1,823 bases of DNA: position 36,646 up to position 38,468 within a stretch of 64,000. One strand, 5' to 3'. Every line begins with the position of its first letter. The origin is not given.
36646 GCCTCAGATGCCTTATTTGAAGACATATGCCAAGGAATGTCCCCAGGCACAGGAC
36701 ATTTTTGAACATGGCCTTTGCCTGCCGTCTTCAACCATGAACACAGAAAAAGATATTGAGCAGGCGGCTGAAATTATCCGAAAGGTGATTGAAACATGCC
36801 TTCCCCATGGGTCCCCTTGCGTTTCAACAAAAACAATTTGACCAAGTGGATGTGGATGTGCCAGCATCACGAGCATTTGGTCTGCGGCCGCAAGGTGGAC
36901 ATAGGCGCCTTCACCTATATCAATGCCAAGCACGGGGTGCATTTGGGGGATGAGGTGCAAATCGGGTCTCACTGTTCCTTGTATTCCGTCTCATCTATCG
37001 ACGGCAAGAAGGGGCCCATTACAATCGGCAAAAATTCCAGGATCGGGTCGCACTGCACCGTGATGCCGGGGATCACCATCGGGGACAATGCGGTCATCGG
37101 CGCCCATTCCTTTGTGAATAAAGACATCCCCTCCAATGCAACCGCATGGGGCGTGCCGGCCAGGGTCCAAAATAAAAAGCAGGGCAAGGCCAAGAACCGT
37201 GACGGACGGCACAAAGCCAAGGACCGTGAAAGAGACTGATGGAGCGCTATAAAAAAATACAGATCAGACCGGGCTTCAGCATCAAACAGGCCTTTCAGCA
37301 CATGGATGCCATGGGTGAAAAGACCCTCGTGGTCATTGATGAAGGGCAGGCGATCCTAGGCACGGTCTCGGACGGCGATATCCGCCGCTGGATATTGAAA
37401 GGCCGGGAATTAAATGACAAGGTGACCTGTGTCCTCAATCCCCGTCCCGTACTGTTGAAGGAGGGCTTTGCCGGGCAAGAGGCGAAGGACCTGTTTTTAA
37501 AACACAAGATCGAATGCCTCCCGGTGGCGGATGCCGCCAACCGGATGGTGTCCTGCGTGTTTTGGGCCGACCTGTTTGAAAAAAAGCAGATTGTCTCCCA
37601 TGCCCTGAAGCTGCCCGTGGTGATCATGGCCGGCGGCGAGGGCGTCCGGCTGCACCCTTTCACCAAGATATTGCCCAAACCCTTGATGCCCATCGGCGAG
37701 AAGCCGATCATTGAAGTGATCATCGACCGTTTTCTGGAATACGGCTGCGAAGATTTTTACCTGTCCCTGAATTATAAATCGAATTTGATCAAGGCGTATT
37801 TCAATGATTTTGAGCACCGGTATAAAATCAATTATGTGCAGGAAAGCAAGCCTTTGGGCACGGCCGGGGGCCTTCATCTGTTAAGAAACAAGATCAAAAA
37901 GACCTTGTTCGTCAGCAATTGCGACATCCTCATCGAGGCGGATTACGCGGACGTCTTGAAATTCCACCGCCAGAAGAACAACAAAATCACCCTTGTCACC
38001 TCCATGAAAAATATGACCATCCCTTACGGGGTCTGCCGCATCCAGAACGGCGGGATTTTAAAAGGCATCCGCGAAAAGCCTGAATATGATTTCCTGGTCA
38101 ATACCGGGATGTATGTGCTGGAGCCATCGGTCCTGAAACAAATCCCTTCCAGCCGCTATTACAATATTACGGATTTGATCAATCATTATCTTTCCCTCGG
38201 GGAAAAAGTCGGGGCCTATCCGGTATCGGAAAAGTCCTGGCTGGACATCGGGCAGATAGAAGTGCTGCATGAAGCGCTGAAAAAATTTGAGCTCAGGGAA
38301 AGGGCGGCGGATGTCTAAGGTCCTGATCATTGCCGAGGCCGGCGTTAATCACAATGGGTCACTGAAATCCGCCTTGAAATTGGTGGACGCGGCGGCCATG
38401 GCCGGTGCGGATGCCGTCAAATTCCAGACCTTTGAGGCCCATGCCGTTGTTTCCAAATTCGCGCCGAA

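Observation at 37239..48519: Nonulosonic-acid locus with the gene content and order of the Campylobacter ptm/leg region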

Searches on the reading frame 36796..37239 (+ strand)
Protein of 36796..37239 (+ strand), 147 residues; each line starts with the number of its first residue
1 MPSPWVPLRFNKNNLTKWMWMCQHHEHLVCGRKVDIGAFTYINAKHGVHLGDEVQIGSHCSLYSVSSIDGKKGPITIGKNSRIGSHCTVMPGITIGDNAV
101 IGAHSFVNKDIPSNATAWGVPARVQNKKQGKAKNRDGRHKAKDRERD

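Call 3: search_protein_families(library=pfam, proteins=[window:36796-37239:+])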
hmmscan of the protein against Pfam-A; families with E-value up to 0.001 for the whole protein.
window:36796-37239:+ (147 aa): 3 families
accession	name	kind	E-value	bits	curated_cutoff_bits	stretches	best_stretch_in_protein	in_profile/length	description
PF00132.30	Hexapep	-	5.1e-14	51.7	27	1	75-108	2-35/36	Bacterial transferase hexapeptide (six repeats)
PF14602.12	Hexapep_2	-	1.3e-12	47.6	27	1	74-103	1-28/34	Hexapeptide repeat of succinyl-transferase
PF25084.1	LbH_EIF2B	-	0.0003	21.2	54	0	29-100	40-104/105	EIF2B subunit epsilon LbH domain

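Call 5: search_protein_families(library=ncbifam, proteins=[window:36796-37239:+])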
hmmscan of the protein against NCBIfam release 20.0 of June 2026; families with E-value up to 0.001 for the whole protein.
window:36796-37239:+ (147 aa): 48 families (the best 25 are shown)
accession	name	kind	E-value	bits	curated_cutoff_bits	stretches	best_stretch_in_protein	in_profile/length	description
NF041874.1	EPS_EpsC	equivalog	5.3e-19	68.5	150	1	31-128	65-167/168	serine O-acetyltransferase EpsC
NF007076.0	PRK09527.1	equivalog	1.6e-18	66.8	347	1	74-133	131-190/203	galactoside O-acetyltransferase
TIGR03570.1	NeuD_NnaD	subfamily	2.6e-18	66.3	160.8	1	27-123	111-202/202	NeuD/PglB/VioB family sugar acetyltransferase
NF058585.1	HptprglPActTf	PfamEq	1.6e-15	57.1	300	1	73-135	105-167/172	heptaprenylglyceryl phosphate O-acetyltransferase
NF007797.0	PRK10502.1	subfamily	2.9e-15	56.4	192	1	34-128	85-179/183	WcaF family extracellular polysaccharide biosynthesis acetyltransferase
TIGR01853.1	lipid_A_lpxD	equivalog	7.1e-14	51.5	242.5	1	48-127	231-307/325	UDP-3-O-(3-hydroxymyristoyl)glucosamine N-acyltransferase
NF007240.0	PRK09677.1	equivalog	2.2e-13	50.1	243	1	27-130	79-186/192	putative lipopolysaccharide biosynthesis O-acetyl transferase WbbJ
NF038307.1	EPS_acetyl_HpsU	equivalog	3e-13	49.8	305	1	32-127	70-177/178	hormogonium polysaccharide biosynthesis acetyltransferase HpsU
NF002060.0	PRK00892.1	subfamily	1.3e-12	47.5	207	1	48-127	240-317/345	UDP-3-O-(3-hydroxymyristoyl)glucosamine N-acyltransferase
TIGR01172.1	cysE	equivalog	2.3e-12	47.3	210.65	1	35-123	69-162/162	serine O-acetyltransferase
NF007499.0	PRK10092.1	equivalog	2.8e-12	46.8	314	1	73-127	128-182/183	maltose O-acetyltransferase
NF000311.1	Vat_ABCDEFH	equivalog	3.7e-11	43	300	1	72-128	108-164/201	Vat family streptogramin A O-acetyltransferase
TIGR04008.1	WcaF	equivalog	5.1e-11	42.8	326.3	1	16-126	75-176/180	colanic acid biosynthesis acetyltransferase WcaF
TIGR03308.1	phn_thr-fam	hypoth_equivalog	3.2e-10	40.2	201.65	1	72-128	106-162/204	phosphonate metabolim protein, transferase hexapeptide repeat family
NF000084.1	amicyc_ac_ApmA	equivalog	4.5e-10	39.7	550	1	71-129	173-233/274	aminocyclitol acetyltransferase ApmA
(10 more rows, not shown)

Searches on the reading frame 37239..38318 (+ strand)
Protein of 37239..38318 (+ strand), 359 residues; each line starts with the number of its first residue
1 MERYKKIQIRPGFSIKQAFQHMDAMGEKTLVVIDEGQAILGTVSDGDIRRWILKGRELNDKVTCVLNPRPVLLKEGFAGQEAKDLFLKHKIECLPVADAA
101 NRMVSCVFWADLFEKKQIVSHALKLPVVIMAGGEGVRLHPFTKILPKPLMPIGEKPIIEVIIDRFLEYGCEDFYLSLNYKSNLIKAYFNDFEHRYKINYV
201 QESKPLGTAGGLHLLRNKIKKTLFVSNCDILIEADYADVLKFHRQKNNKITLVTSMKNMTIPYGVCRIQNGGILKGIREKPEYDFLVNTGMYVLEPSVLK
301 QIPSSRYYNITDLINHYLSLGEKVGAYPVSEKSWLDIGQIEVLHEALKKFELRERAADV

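Call 3: search_protein_families(library=pfam, proteins=[window:37239-38318:+])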
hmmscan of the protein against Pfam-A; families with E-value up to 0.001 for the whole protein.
window:37239-38318:+ (359 aa): 3 families
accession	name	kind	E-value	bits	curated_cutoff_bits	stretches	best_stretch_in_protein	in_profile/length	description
PF00483.29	NTP_transferase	-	1.1e-38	133.7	21.2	1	128-349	3-241/245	Nucleotidyl transferase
PF12804.13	NTP_transf_3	-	8e-11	42.8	27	1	127-256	1-124/160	MobA-like NTP transferase domain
PF00571.33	CBS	-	8.9e-07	29.6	24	0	8-53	11-56/57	CBS domain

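Call 5: search_protein_families(library=ncbifam, proteins=[window:37239-38318:+])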
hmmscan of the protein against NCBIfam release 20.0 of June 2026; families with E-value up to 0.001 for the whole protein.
window:37239-38318:+ (359 aa): 44 families (the best 25 are shown)
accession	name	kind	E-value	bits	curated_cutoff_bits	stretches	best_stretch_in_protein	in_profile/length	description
TIGR03992.1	Arch_glmU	subfamily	6.6e-37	127.3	292.1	1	127-339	3-216/393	bifunctional sugar-1-phosphate nucleotidylyltransferase/acetyltransferase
NF052502.1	man1P_GTase_Rv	exception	2.7e-31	108.7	440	1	127-341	3-221/352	mannose-1-phosphate guanylyltransferase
NF041313.1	UDPGP_AglF_Halo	equivalog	1.8e-25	89.8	400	1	127-341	3-225/234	UTP--glucose-1-phosphate uridylyltransferase AglF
NF045761.1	NAMPUrTaseMurU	equivalog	9e-24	84.6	250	1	128-346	4-223/226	N-acetylmuramate alpha-1-phosphate uridylyltransferase MurU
NF049965.1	GlMnHpPGnyltfHddC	equivalog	2.2e-23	83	300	1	128-322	4-196/221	D-glycero-D-manno-heptose 1-phosphate guanosyltransferase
TIGR01208.1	rmlA_long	equivalog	2.4e-23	82.6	320.25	1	128-348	3-232/353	glucose-1-phosphate thymidylyltransferase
NF041173.1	Sug_nt_acttase_Thmprot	equivalog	4.9e-23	81.7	600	1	127-340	3-217/405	bifunctional sugar-1-phosphate nucleotidylyltransferase/acetyltransferase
TIGR02623.1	G1P_cyt_trans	equivalog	1.4e-22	80.3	300.25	2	127-192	3-68/255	glucose-1-phosphate cytidylyltransferase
TIGR01207.1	rmlA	equivalog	2.8e-14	52.9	360.65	1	128-347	3-233/286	glucose-1-phosphate thymidylyltransferase RfbA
TIGR02091.1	glgC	equivalog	1.5e-13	50.5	424.9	1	127-346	3-255/364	glucose-1-phosphate adenylyltransferase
TIGR01099.1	galU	equivalog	2.6e-13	50.2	326.8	1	127-189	4-66/261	UTP--glucose-1-phosphate uridylyltransferase GalU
TIGR00393.1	kpsF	subfamily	1.2e-12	48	203.7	1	8-106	168-266/268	KpsF/GutQ family sugar-phosphate isomerase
NF008581.0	PRK11543.1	equivalog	1.8e-12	46.9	481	1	17-114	220-317/321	arabinose-5-phosphate isomerase GutQ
TIGR01173.1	glmU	equivalog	4.3e-12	45.6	366.85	1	127-330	3-215/452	bifunctional UDP-N-acetylglucosamine diphosphorylase/glucosamine-1-phosphate N-acetyltransferase GlmU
NF010939.0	PRK14359.1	equivalog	9.6e-12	44.2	592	1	124-338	2-221/430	bifunctional UDP-N-acetylglucosamine diphosphorylase/glucosamine-1-phosphate N-acetyltransferase GlmU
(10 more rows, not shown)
